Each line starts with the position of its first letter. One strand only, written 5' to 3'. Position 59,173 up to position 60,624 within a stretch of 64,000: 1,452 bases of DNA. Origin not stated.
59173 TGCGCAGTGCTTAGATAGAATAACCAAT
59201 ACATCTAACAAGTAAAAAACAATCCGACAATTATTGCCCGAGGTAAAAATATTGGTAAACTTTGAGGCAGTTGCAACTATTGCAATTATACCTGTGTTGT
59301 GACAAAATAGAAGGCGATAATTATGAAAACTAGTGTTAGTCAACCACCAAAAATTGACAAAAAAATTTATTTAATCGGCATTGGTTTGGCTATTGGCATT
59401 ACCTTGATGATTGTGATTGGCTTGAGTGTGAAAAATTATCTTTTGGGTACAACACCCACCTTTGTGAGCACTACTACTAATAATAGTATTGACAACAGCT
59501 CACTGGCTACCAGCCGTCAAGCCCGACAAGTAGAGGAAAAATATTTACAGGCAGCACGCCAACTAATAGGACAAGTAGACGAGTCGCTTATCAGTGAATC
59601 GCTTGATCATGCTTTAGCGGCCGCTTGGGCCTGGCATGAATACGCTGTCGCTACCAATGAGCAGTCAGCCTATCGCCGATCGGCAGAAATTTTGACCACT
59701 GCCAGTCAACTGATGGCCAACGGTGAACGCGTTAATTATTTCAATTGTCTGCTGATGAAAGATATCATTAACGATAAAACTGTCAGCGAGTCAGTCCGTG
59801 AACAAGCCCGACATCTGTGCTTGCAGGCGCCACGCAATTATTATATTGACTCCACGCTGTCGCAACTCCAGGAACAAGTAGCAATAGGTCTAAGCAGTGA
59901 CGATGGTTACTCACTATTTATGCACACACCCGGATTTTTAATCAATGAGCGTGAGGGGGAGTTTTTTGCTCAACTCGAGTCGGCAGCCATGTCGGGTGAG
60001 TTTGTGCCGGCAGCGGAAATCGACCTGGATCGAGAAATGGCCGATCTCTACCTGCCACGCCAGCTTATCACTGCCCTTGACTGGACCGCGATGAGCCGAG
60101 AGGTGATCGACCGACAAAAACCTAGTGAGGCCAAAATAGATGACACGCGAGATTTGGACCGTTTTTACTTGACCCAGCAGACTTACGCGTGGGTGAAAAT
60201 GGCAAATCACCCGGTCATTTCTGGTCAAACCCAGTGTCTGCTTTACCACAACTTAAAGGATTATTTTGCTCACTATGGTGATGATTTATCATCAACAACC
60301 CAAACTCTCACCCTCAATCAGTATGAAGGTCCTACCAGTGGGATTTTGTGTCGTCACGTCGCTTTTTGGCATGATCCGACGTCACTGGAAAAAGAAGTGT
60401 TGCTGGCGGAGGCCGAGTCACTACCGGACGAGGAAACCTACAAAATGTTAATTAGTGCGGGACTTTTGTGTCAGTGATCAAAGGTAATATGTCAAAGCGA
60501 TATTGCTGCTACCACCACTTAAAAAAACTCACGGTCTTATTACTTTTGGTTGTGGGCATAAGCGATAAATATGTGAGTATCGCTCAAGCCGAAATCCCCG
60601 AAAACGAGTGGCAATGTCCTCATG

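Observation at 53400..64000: Locus of two giant cysteine-rich secreted proteins, each preceded by a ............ palindrome block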

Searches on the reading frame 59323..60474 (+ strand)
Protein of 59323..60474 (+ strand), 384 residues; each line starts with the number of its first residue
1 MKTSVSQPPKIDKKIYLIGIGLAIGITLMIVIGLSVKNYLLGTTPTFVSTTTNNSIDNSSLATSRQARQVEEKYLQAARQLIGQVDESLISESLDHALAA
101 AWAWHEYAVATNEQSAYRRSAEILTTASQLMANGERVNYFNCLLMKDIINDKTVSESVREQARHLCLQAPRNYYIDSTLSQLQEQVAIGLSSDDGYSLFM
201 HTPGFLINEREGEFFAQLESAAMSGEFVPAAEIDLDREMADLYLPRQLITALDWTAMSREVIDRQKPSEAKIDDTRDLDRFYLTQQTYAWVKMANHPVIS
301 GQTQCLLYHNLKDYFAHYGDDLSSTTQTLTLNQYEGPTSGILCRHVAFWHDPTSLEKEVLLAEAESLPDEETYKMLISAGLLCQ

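Call 11: search_protein_families(library=pfam, proteins=[window:59323-60474:+], max_evalue=1)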
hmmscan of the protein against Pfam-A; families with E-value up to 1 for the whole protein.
window:59323-60474:+ (384 aa): 1 family
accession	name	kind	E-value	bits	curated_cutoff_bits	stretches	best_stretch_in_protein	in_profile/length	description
PF25515.1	Arm_PDR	-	0.027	15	27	1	69-134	25-82/145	Plastid division regulator ARM repeat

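Call 12: search_protein_families(library=ncbifam, proteins=[window:59323-60474:+], max_evalue=1)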
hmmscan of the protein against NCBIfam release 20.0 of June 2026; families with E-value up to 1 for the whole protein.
window:59323-60474:+ (384 aa): 1 family
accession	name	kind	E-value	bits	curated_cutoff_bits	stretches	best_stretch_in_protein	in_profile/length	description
NF001467.0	PRK00325.1-2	equivalog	0.04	12.7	429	1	60-131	163-235/364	mannuronate-specific alginate lyase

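Call 62: find_encoding_contigs(protein=window:59323-60474:+, flank=10000, max_places=5)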
Protein window:59323-60474:+ (384 aa): 4 contigs read that carry it; 4 places shown.
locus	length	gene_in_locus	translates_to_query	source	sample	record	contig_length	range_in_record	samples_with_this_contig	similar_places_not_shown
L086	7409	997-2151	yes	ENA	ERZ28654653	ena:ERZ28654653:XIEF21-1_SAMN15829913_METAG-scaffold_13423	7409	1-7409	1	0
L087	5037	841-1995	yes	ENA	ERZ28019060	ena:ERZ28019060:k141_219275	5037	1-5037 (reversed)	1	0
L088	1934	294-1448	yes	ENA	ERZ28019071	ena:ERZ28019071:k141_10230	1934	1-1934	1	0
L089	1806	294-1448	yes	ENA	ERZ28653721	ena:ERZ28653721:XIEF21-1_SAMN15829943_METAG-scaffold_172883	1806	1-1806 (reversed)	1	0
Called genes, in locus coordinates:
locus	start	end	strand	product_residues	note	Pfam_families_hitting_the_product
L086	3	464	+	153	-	?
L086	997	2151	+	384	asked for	-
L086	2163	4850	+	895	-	-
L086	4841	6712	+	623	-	-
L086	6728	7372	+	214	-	-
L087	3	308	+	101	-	?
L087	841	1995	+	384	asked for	-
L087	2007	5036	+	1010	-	?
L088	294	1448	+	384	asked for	-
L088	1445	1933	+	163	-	?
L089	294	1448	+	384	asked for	-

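Call 84: find_homologous_proteins(query=A3, max_evalue=0.001)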
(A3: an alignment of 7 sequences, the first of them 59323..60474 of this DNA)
Query A3 (7 sequences) (384 aa, profile of the alignment): 3 proteins with E <= 0.001 among 8000 candidates.
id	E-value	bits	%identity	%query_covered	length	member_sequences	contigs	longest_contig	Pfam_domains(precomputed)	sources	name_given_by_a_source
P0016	1.3e-134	467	99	100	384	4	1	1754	-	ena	-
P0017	3.6e-125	436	24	52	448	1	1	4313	-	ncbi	-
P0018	6.1e-72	261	76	68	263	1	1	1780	-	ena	-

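Call 88: find_encoding_contigs(protein=P0018, flank=5000, max_places=3)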
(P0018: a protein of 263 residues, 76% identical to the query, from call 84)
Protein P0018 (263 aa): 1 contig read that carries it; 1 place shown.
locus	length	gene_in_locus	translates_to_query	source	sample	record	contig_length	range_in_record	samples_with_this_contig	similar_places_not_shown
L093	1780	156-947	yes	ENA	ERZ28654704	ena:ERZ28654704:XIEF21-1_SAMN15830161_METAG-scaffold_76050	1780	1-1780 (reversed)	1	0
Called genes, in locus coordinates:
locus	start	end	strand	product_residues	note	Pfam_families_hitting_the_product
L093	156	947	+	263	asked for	-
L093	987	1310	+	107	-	-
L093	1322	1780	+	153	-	?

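Call 94: predict_structure(alignment_id=A4)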
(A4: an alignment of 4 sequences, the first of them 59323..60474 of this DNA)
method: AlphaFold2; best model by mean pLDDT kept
length: 384 residues; sequences in the alignment: 4
mean_pLDDT: 54.1   pTM: 0.49
mean pLDDT of the five models: 54.1, 47.5, 43.1, 42.5, 41.0
residues with pLDDT >= 90: 20; 70-90: 89; 50-70: 74; < 50: 201
segments of 3 or more residues with pLDDT < 50: 1-12, 37-66, 172-303, 317-341
pLDDT, mean of each block of 10 residues (from residue 1): 38 55 64 49 31 28 47 86 84 85 90 90 91 69 70 81 67 38 30 25 29 39 34 38 39 41 40 39 41 45 51 50 42 43 53 62 70 76 76
secondary structure, 60 per line:
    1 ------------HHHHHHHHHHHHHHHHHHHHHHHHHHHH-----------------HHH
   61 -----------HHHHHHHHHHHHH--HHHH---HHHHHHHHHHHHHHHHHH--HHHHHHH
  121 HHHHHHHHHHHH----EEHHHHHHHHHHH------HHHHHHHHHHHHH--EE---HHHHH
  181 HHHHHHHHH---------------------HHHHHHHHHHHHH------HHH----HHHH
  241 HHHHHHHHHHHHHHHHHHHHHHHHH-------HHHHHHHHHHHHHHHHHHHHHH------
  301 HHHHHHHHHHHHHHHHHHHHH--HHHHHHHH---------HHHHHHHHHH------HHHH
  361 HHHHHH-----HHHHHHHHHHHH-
elements in order: H13-40 H72-84 H87-90 H94-111 H114-132 H139-149 H156-168 H176-189 H211-223 H237-265 H273-294 H301-321 H324-331 H341-350 H357-366 H372-383

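Call 106: search_protein_families(library=padloc, proteins=[window:59323-60474:+], max_evalue=0.01)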
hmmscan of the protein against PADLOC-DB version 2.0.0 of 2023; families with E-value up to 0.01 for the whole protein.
window:59323-60474:+ (384 aa): 0 families

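Call 113: search_protein_families(library=phrogs, proteins=[window:59323-60474:+, L086:6728-7369:+], max_evalue=0.01)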
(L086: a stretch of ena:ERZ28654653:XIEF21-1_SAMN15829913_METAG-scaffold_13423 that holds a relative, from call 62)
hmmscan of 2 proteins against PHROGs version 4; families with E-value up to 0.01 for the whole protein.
window:59323-60474:+ (384 aa): 0 families

L086:6728-7369:+ (214 aa): 0 families

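Call 114: search_protein_families(library=pfam, proteins=[L086:6728-7369:+], max_evalue=0.001)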
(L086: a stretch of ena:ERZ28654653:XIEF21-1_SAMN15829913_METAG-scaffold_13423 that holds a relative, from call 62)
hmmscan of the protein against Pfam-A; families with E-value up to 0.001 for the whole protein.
L086:6728-7369:+ (214 aa): 0 families
